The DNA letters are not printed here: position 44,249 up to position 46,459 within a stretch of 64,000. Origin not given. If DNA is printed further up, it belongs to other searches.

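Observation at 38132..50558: Complete ADP-heptose pathway embedded in a 12-kb glycosyltransferase island with carbamoyl- and pyruvyl-transferases in a high-GC Gram-positive-type genome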

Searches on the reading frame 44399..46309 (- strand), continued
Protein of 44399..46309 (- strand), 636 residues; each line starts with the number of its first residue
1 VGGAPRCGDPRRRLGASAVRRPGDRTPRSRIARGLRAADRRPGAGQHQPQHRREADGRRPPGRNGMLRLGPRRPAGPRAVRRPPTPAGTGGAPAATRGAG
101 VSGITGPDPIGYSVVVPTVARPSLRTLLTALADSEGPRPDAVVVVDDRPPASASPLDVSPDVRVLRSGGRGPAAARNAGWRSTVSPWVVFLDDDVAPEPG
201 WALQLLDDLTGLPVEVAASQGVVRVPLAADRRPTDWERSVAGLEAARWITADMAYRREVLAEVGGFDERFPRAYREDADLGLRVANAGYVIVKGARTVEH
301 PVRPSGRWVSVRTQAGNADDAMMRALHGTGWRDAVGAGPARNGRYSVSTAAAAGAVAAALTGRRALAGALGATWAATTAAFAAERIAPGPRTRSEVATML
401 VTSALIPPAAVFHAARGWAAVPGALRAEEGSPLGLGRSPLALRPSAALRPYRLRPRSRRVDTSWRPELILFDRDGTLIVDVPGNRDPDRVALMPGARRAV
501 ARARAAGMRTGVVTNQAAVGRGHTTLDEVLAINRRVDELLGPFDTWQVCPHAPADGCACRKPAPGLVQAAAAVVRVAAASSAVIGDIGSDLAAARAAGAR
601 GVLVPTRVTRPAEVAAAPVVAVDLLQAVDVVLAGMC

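Call 49: search_protein_families(library=pfam, proteins=[L037:1320-2165:+, L052:7172-8326:+, L036:7269-8258:-, L050:2553-3338:-, L050:8528-10759:-, L039:3219-4946:+, L056:6876-8201:-, L025:12482-13372:-, L048:16105-17625:-, L028:4846-7935:+], max_evalue=0.001)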
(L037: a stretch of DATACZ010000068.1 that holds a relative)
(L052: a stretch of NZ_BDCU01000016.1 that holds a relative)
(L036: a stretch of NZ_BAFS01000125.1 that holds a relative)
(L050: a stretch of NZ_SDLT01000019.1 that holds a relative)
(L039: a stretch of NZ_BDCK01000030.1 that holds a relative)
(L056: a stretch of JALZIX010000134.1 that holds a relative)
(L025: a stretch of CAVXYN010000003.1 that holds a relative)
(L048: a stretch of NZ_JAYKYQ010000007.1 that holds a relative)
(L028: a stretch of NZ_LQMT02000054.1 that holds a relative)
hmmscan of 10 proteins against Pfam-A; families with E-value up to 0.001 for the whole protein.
L037:1320-2165:+ (281 aa): 3 families
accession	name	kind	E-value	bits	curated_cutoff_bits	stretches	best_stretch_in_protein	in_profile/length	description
PF00106.31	adh_short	-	9.1e-52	175.8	26.6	1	47-233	1-187/195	short chain dehydrogenase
PF13561.12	adh_short_C2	-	9.4e-36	124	27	1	53-232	1-180/236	Enoyl-(Acyl carrier protein) reductase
PF08659.16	KR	-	8.1e-09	36.1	22.6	1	48-215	2-169/180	KR domain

L052:7172-8326:+ (384 aa): 7 families
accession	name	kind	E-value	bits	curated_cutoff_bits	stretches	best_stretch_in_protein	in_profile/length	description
PF01370.27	Epimerase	-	5.3e-52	177.1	20.9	1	53-288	1-240/240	NAD dependent epimerase/dehydratase family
PF16363.11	GDP_Man_Dehyd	-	1.3e-47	163.4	27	1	54-350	1-331/332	GDP-mannose 4,6 dehydratase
PF02719.21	Polysacc_synt_2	-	2.7e-09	37.1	20.2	0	53-166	1-128/293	Polysaccharide biosynthesis protein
PF01073.25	3Beta_HSD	-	2.9e-08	33.5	22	1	54-268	1-220/280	3-beta hydroxysteroid dehydrogenase/isomerase family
PF07993.18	NAD_binding_4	-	7.6e-07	29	20.1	0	90-223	65-205/258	Male sterility protein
PF04321.23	RmlD_sub_bind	-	1.7e-06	27.8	27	1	52-302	2-227/287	RmlD substrate binding domain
PF13460.12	NAD_binding_10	-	6.2e-05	23.4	27.2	1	57-205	1-130/184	NAD(P)H-binding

L036:7269-8258:- (329 aa): 0 families

L050:2553-3338:- (261 aa): 0 families

L050:8528-10759:- (743 aa): 1 family
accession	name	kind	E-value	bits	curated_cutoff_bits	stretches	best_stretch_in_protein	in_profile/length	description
PF00171.27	Aldedh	-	1.7e-110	370.2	23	1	296-735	7-461/461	Aldehyde dehydrogenase family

L039:3219-4946:+ (575 aa): 0 families

L056:6876-8201:- (441 aa): 6 families
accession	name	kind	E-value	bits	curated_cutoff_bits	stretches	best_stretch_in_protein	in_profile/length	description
PF03721.20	UDPG_MGDP_dh_N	-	2.3e-56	190.8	27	1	4-187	2-187/187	UDP-glucose/GDP-mannose dehydrogenase family, NAD binding domain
PF03720.21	UDPG_MGDP_dh_C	-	6.6e-28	97.6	30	1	323-422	2-102/103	UDP-glucose/GDP-mannose dehydrogenase family, UDP binding domain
PF00984.24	UDPG_MGDP_dh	-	4.2e-27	94.5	25.4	1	205-298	2-93/94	UDP-glucose/GDP-mannose dehydrogenase family, central domain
PF02737.24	3HCDH_N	-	0.00017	22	22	0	5-44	2-41/180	3-hydroxyacyl-CoA dehydrogenase, NAD binding domain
PF02558.23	ApbA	-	0.00025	21.1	22.2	1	5-47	1-42/150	Ketopantoate reductase PanE/ApbA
PF01210.29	NAD_Gly3P_dh_N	-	0.00044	20.7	23.1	0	5-87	2-78/158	NAD-dependent glycerol-3-phosphate dehydrogenase N-terminus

L025:12482-13372:- (296 aa): 3 families
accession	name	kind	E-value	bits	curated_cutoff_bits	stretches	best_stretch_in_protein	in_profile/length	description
PF13561.12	adh_short_C2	-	6.2e-51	173.7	27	1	60-291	5-234/236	Enoyl-(Acyl carrier protein) reductase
PF00106.31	adh_short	-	1.4e-48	165.5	26.6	1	54-239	3-188/195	short chain dehydrogenase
PF08659.16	KR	-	1.1e-09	38.9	22.6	1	55-216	4-165/180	KR domain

L048:16105-17625:- (506 aa): 0 families

L028:4846-7935:+ (1029 aa): 4 families
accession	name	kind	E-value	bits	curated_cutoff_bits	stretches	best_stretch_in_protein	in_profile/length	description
PF00199.24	Catalase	-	1.9e-179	597.2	25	1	354-739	1-382/383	Catalase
PF06628.17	Catalase-rel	-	3.4e-24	85.2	30.1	1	767-831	1-65/65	Catalase-related immune-responsive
PF18011.7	Catalase_C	-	3.8e-15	56.2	24.6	1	863-1022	2-148/150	C-terminal domain found in long catalases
PF01965.30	DJ-1_PfpI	-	1.9e-12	47.7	26.6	1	864-977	1-113/165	DJ-1/PfpI family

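Call 61: search_dna_similar(query=P0001, collection=plasmids, mode=protein, max_evalue=1e-20, max_rows=20)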
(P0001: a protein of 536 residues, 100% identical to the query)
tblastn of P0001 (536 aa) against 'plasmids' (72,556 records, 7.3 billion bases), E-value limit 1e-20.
Records with a match: 6; places in all: 7; records where one place covers at least 80% of the query: 0.
Best place of each record, by identity: <60% 6.
By first word of the organism name: Streptomyces 4; Nonomuraea 1; Arthrobacter 1.
By predicted mobility (MOB-suite, as given by PLSDB): mobilizable 3; non-mobilizable 3.
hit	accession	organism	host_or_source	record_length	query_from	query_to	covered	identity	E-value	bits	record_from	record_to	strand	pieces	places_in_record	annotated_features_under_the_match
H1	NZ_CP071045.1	Streptomyces sp. CA-256286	sediment,muddy soil from torrent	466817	9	490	80%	54.7%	6e-53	306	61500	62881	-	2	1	glycosyltransferase | HAD family hydrolase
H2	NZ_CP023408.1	Streptomyces fungicidicus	Pig,cell culture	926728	4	317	59%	52.6%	1e-57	215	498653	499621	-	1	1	glycosyltransferase | carbamoyltransferase C-terminal domain-containing protein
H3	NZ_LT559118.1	Nonomuraea gerenzanensis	-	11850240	13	317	57%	51.4%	2e-55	208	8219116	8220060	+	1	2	none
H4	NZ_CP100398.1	Streptomyces rimosus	pure culture,mutant of Streptomyces ...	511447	85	317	43%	54.9%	3e-47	184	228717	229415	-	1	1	glycosyltransferase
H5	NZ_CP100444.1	Streptomyces rimosus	pure culture,OTC cluster deletion ...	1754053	85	317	43%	54.9%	3e-47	184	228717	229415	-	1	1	record has no annotation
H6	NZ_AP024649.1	Arthrobacter sp. StoSoilB13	-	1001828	369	510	26%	58.5%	3e-28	127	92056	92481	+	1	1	none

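Call 62: get_annotated_region(hit=H2, flank=12000)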
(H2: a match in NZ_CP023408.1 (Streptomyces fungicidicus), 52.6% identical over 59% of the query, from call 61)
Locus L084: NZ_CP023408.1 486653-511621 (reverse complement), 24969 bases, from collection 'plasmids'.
description: Streptomyces fungicidicus strain TXX3120 plasmid p1, complete sequence
organism: Streptomyces fungicidicus (NCBI taxid 68203)
taxonomy: Bacteria; Actinomycetota; Actinomycetes; Kitasatosporales; Streptomycetaceae; Streptomyces; Streptomyces fungicidicus
host: -; source: Pig,cell culture; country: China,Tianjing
typing (MOB-suite, as given by PLSDB): non-mobilizable
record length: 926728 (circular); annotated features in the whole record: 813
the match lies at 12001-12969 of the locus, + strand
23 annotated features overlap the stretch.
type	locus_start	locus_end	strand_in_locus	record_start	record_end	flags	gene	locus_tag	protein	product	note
CDS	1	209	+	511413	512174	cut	-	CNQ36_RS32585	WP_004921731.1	metallophosphoesterase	-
CDS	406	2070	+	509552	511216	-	-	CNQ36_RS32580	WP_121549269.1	alkaline phosphatase D family protein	-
CDS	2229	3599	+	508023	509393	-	-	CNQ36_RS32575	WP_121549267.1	alpha-lytic protease prodomain-containing protein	GO:0006508 - proteolysis [Evidence IEA]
CDS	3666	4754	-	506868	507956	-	-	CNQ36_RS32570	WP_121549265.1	serine hydrolase domain-containing protein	-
CDS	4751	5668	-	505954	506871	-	-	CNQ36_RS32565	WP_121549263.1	hypothetical protein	-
CDS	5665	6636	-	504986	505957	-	-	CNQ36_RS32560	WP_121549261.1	hypothetical protein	-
CDS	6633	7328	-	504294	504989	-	-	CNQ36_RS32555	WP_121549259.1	hypothetical protein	-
CDS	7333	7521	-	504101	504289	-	-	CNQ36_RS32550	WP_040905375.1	hypothetical protein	-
CDS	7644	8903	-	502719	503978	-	-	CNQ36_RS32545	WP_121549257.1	cytochrome P450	-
CDS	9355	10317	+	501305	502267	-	-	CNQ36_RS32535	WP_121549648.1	NAD-dependent epimerase/dehydratase family protein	-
CDS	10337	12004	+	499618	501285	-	-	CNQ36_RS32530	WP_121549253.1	carbamoyltransferase C-terminal domain-containing protein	-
CDS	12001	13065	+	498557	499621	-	-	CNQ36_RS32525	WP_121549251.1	glycosyltransferase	-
CDS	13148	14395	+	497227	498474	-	-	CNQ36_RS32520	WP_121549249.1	glycosyltransferase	-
CDS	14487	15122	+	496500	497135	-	-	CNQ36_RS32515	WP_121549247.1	SIS domain-containing protein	-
CDS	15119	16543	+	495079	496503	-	rfaE2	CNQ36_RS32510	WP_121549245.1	D-glycero-beta-D-manno-heptose 1-phosphate adenylyltransferase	GO:0009244 - lipopolysaccharide core region biosynthetic process [Evidence IEA]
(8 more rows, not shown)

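Call 63: get_annotated_region(hit=H1, flank=12000)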
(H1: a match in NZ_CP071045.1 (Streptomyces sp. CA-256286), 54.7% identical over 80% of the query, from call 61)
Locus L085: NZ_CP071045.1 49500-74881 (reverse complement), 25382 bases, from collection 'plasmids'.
description: Streptomyces sp. CA-256286 plasmid p65_CHABEC, complete sequence
organism: Streptomyces sp. CA-256286 (NCBI taxid 2801033)
taxonomy: Bacteria; Actinomycetota; Actinomycetes; Kitasatosporales; Streptomycetaceae; Streptomyces; Streptomyces sp. CA-256286
host: -; source: sediment,muddy soil from torrent; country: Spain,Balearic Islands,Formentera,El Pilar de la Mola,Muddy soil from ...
typing (MOB-suite, as given by PLSDB): mobilizable; replicon rep_cluster_1910,rep_cluster_1910,rep_cluster_1974; relaxase MOBP,MOBP
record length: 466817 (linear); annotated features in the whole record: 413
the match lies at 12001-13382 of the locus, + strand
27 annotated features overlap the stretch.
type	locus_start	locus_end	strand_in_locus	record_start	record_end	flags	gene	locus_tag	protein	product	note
CDS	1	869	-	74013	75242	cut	-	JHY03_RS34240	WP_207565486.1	divalent metal cation transporter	-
CDS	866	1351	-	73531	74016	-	-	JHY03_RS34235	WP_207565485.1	hypothetical protein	-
CDS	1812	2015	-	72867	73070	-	-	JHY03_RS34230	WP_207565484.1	DUF5133 domain-containing protein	-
CDS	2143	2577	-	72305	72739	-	-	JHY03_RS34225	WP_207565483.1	STAS domain-containing protein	-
CDS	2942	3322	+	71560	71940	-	-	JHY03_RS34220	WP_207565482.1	ANTAR domain-containing protein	-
CDS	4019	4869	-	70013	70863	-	-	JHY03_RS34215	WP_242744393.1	IS5 family transposase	-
CDS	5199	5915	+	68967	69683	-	-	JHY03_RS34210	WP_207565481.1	GAF and ANTAR domain-containing protein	-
CDS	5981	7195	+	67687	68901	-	-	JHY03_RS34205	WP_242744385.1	PP2C family protein-serine/threonine phosphatase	-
CDS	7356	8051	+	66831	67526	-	-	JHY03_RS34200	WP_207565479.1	hypothetical protein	-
CDS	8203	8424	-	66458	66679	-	-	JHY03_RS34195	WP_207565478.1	DUF6480 family protein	-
CDS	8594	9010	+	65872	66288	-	-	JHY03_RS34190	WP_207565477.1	CBS domain-containing protein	-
CDS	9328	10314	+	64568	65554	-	-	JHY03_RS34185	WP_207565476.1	NAD-dependent epimerase/dehydratase family protein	-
CDS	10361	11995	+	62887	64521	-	-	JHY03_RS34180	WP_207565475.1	carbamoyltransferase C-terminal domain-containing protein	-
CDS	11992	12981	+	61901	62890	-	-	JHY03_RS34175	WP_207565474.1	glycosyltransferase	-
CDS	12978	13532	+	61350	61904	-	-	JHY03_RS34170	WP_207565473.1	HAD family hydrolase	-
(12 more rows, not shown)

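Call 68: search_protein_families(library=ncbifam, proteins=[L052:7172-8326:+, L037:1320-2165:+, L085:9328-10314:+], max_evalue=0.00001)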
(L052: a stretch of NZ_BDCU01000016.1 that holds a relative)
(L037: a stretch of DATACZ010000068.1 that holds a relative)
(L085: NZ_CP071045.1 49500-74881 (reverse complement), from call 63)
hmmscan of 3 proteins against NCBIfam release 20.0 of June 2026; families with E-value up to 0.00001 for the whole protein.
L052:7172-8326:+ (384 aa): 20 families
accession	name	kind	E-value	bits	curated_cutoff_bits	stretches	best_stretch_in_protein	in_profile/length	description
TIGR01181.1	dTDP_gluc_dehyt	equivalog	5.5e-37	127.6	365.1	1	52-356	1-312/321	dTDP-glucose 4,6-dehydratase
TIGR04180.1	EDH_00030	hypoth_equivalog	1.1e-32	113.3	475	1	53-340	1-294/297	NAD-dependent 4,6-dehydratase LegB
NF007582.0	PRK10217.1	equivalog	8.7e-26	90.8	698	1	51-356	2-332/355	dTDP-glucose 4,6-dehydratase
TIGR01179.1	galE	equivalog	9e-25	87.2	262.3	1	52-354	1-324/332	UDP-glucose 4-epimerase GalE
NF008872.0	PRK11908.1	equivalog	1.9e-24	86.4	294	1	51-357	2-337/349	bifunctional UDP-4-keto-pentose/UDP-xylose synthase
NF005998.1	PRK08125.1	equivalog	1.4e-21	76.6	777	1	49-355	314-649/649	bifunctional UDP-4-amino-4-deoxy-L-arabinose formyltransferase/UDP-glucuronic acid oxidase ArnA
NF007490.0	PRK10084.1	subfamily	4.1e-21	75.4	649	1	52-356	2-335/361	dTDP-glucose 4,6-dehydratase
NF011728.1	PRK15181.1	equivalog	4.7e-19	68.6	760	1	51-356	16-338/348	Vi polysaccharide biosynthesis UDP-N-acetylglucosaminuronic acid C-4 epimerase TviC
TIGR02197.1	heptose_epim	equivalog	3.6e-15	55.9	274.6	1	53-316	1-270/316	ADP-glyceromanno-heptose 6-epimerase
TIGR02622.1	CDP_4_6_dhtase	equivalog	9.3e-13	48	278.45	1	50-356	4-331/352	CDP-glucose 4,6-dehydratase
NF047922.1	GDPFucSynFcl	equivalog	1.3e-11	44.5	500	1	198-356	137-302/308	GDP-L-fucose synthase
NF042422.1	oxyalk_red_OleD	equivalog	3.4e-11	43.1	580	1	52-276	2-214/329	2-alkyl-3-oxoalkanoate reductase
NF007956.0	PRK10675.1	subfamily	1e-10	41.3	394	1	52-232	2-187/338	UDP-glucose 4-epimerase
TIGR01472.1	gmd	equivalog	1.2e-09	37.8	415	1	54-302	4-264/342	GDP-mannose 4,6-dehydratase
TIGR01777.1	yfcH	hypoth_equivalog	3e-08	33.6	207.35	0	53-82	1-30/292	TIGR01777 family oxidoreductase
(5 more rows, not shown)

L037:1320-2165:+ (281 aa): 214 families (the best 25 are shown)
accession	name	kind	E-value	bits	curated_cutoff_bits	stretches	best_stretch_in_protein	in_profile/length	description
NF005594.0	PRK07326.1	equivalog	7.8e-47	159.8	271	1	43-276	3-233/237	SDR family oxidoreductase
NF005672.0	PRK07454.1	equivalog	6.1e-46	156.6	234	1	45-275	5-237/241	SDR family oxidoreductase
NF009093.0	PRK12429.1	subfamily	6.7e-46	156.7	258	1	43-255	2-214/259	3-hydroxybutyrate dehydrogenase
TIGR01963.1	PHB_DH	subfamily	2.4e-44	151.5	307.05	1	47-239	2-194/255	3-hydroxybutyrate dehydrogenase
NF004791.0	PRK06138.1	equivalog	1.2e-42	146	312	1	43-238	2-196/252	SDR family oxidoreductase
NF005806.0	PRK07666.1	equivalog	1.3e-41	142.5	286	1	42-256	3-218/239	3-ketoacyl-ACP reductase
NF004198.0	PRK05653.1-3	equivalog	3.3e-41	141.4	296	1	42-232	3-193/248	3-oxoacyl-ACP reductase FabG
NF005878.0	PRK07825.1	subfamily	1.2e-40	139.6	287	1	43-266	6-224/278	short chain dehydrogenase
NF004514.1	PRK05855.1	equivalog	5e-40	137.6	455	1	39-230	306-498/578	SDR family oxidoreductase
NF005559.1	PRK07231.1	subfamily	1.2e-39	136.3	215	1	44-237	2-195/249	glucose 1-dehydrogenase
NF009466.0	PRK12826.1-2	subfamily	2e-39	135.6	222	1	46-268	3-234/248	3-oxoacyl-ACP reductase FabG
NF006366.0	PRK08589.1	equivalog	5.5e-38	130.8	386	1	43-233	3-192/272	SDR family oxidoreductase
NF005853.0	PRK07774.1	equivalog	1.1e-37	129.8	303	1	43-229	3-189/250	SDR family oxidoreductase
NF053702.1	TrHdxCHCADhChcB1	equivalog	1.6e-37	129.2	400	1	45-232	3-192/250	trans-4-hydroxycyclohexanecarboxylate dehydrogenase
NF009468.0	PRK12826.1-4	equivalog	5.1e-37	127.9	318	1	42-234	3-196/256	SDR family oxidoreductase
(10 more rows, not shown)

L085:9328-10314:+ (328 aa): 18 families
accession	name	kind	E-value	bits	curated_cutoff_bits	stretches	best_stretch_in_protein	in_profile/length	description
TIGR01181.1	dTDP_gluc_dehyt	equivalog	5.3e-41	140.7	365.1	1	10-316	2-312/321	dTDP-glucose 4,6-dehydratase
TIGR04180.1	EDH_00030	hypoth_equivalog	3.3e-32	111.8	475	1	11-301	2-295/297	NAD-dependent 4,6-dehydratase LegB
NF007582.0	PRK10217.1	equivalog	5e-26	91.6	698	1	10-317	4-333/355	dTDP-glucose 4,6-dehydratase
TIGR01179.1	galE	equivalog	9.8e-26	90.3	262.3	1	11-309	3-319/332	UDP-glucose 4-epimerase GalE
NF005998.1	PRK08125.1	equivalog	3.8e-22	78.4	777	1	9-315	317-649/649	bifunctional UDP-4-amino-4-deoxy-L-arabinose formyltransferase/UDP-glucuronic acid oxidase ArnA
NF008872.0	PRK11908.1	equivalog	4.4e-20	72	294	1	11-315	5-335/349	bifunctional UDP-4-keto-pentose/UDP-xylose synthase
NF007490.0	PRK10084.1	subfamily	6.2e-20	71.5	649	1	10-317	3-336/361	dTDP-glucose 4,6-dehydratase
TIGR02197.1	heptose_epim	equivalog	2e-17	63.3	274.6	1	11-280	2-274/316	ADP-glyceromanno-heptose 6-epimerase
NF011728.1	PRK15181.1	equivalog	4.8e-17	62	760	1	9-314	17-336/348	Vi polysaccharide biosynthesis UDP-N-acetylglucosaminuronic acid C-4 epimerase TviC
NF007956.0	PRK10675.1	subfamily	1.2e-14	54.2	394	1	9-299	2-313/338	UDP-glucose 4-epimerase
NF047922.1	GDPFucSynFcl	equivalog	1.5e-10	41.1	500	1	209-316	195-302/308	GDP-L-fucose synthase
NF042422.1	oxyalk_red_OleD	equivalog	1.1e-09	38.1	580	1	10-263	3-247/329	2-alkyl-3-oxoalkanoate reductase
NF008360.0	PRK11150.1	equivalog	4e-09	36.1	452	1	11-269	3-257/310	ADP-glyceromanno-heptose 6-epimerase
TIGR01472.1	gmd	equivalog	1e-08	34.8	415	0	94-189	98-189/342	GDP-mannose 4,6-dehydratase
TIGR03466.1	HpnA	hypoth_equivalog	2.1e-08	33.4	367.65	1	10-276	3-256/327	hopanoid-associated sugar epimerase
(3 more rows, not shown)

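Call 77: predict_structure(alignment_id=A2)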
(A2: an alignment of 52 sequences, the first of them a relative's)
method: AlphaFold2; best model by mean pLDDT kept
length: 536 residues; sequences in the alignment: 52
mean_pLDDT: 94.8   pTM: 0.92
mean pLDDT of the five models: 94.8, 94.1, 93.6, 92.9, 92.8
residues with pLDDT >= 90: 502; 70-90: 26; 50-70: 2; < 50: 6
segments of 3 or more residues with pLDDT < 50: 1-6
pLDDT, mean of each block of 10 residues (from residue 1): 48 97 95 94 97 90 95 97 98 95 97 96 96 94 92 97 96 94 97 97 93 95 95 91 95 98 98 98 96 95 98 98 95 93 89 96 97 96 89 96 98 95 95 97 98 93 97 98 98 98 97 98 98 97
secondary structure, 60 per line:
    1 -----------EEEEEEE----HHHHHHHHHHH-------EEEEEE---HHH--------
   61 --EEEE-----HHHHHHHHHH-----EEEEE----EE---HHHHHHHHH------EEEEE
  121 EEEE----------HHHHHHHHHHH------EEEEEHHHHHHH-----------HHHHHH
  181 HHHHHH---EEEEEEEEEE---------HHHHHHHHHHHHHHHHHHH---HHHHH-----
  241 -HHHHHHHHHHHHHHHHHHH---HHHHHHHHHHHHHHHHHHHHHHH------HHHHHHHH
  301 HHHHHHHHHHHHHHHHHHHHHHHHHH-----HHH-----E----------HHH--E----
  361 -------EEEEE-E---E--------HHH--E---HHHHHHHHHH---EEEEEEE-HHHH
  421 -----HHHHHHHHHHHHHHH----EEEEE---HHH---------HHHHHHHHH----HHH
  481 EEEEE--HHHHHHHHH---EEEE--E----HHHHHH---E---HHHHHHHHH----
elements in order: E12-18 H23-33 E41-46 E63-66 H72-81 E87-91 H101-109 E116-124 H135-145 E152-156 H157-163 H175-186 E190-199 H209-227 H231-235 H242-260 H264-286 H293-326 E368-372 H396-405 E409-415 H417-420 H426-440 E445-449 H465-473 E481-485 H488-496 E500-503 H511-516 H524-532
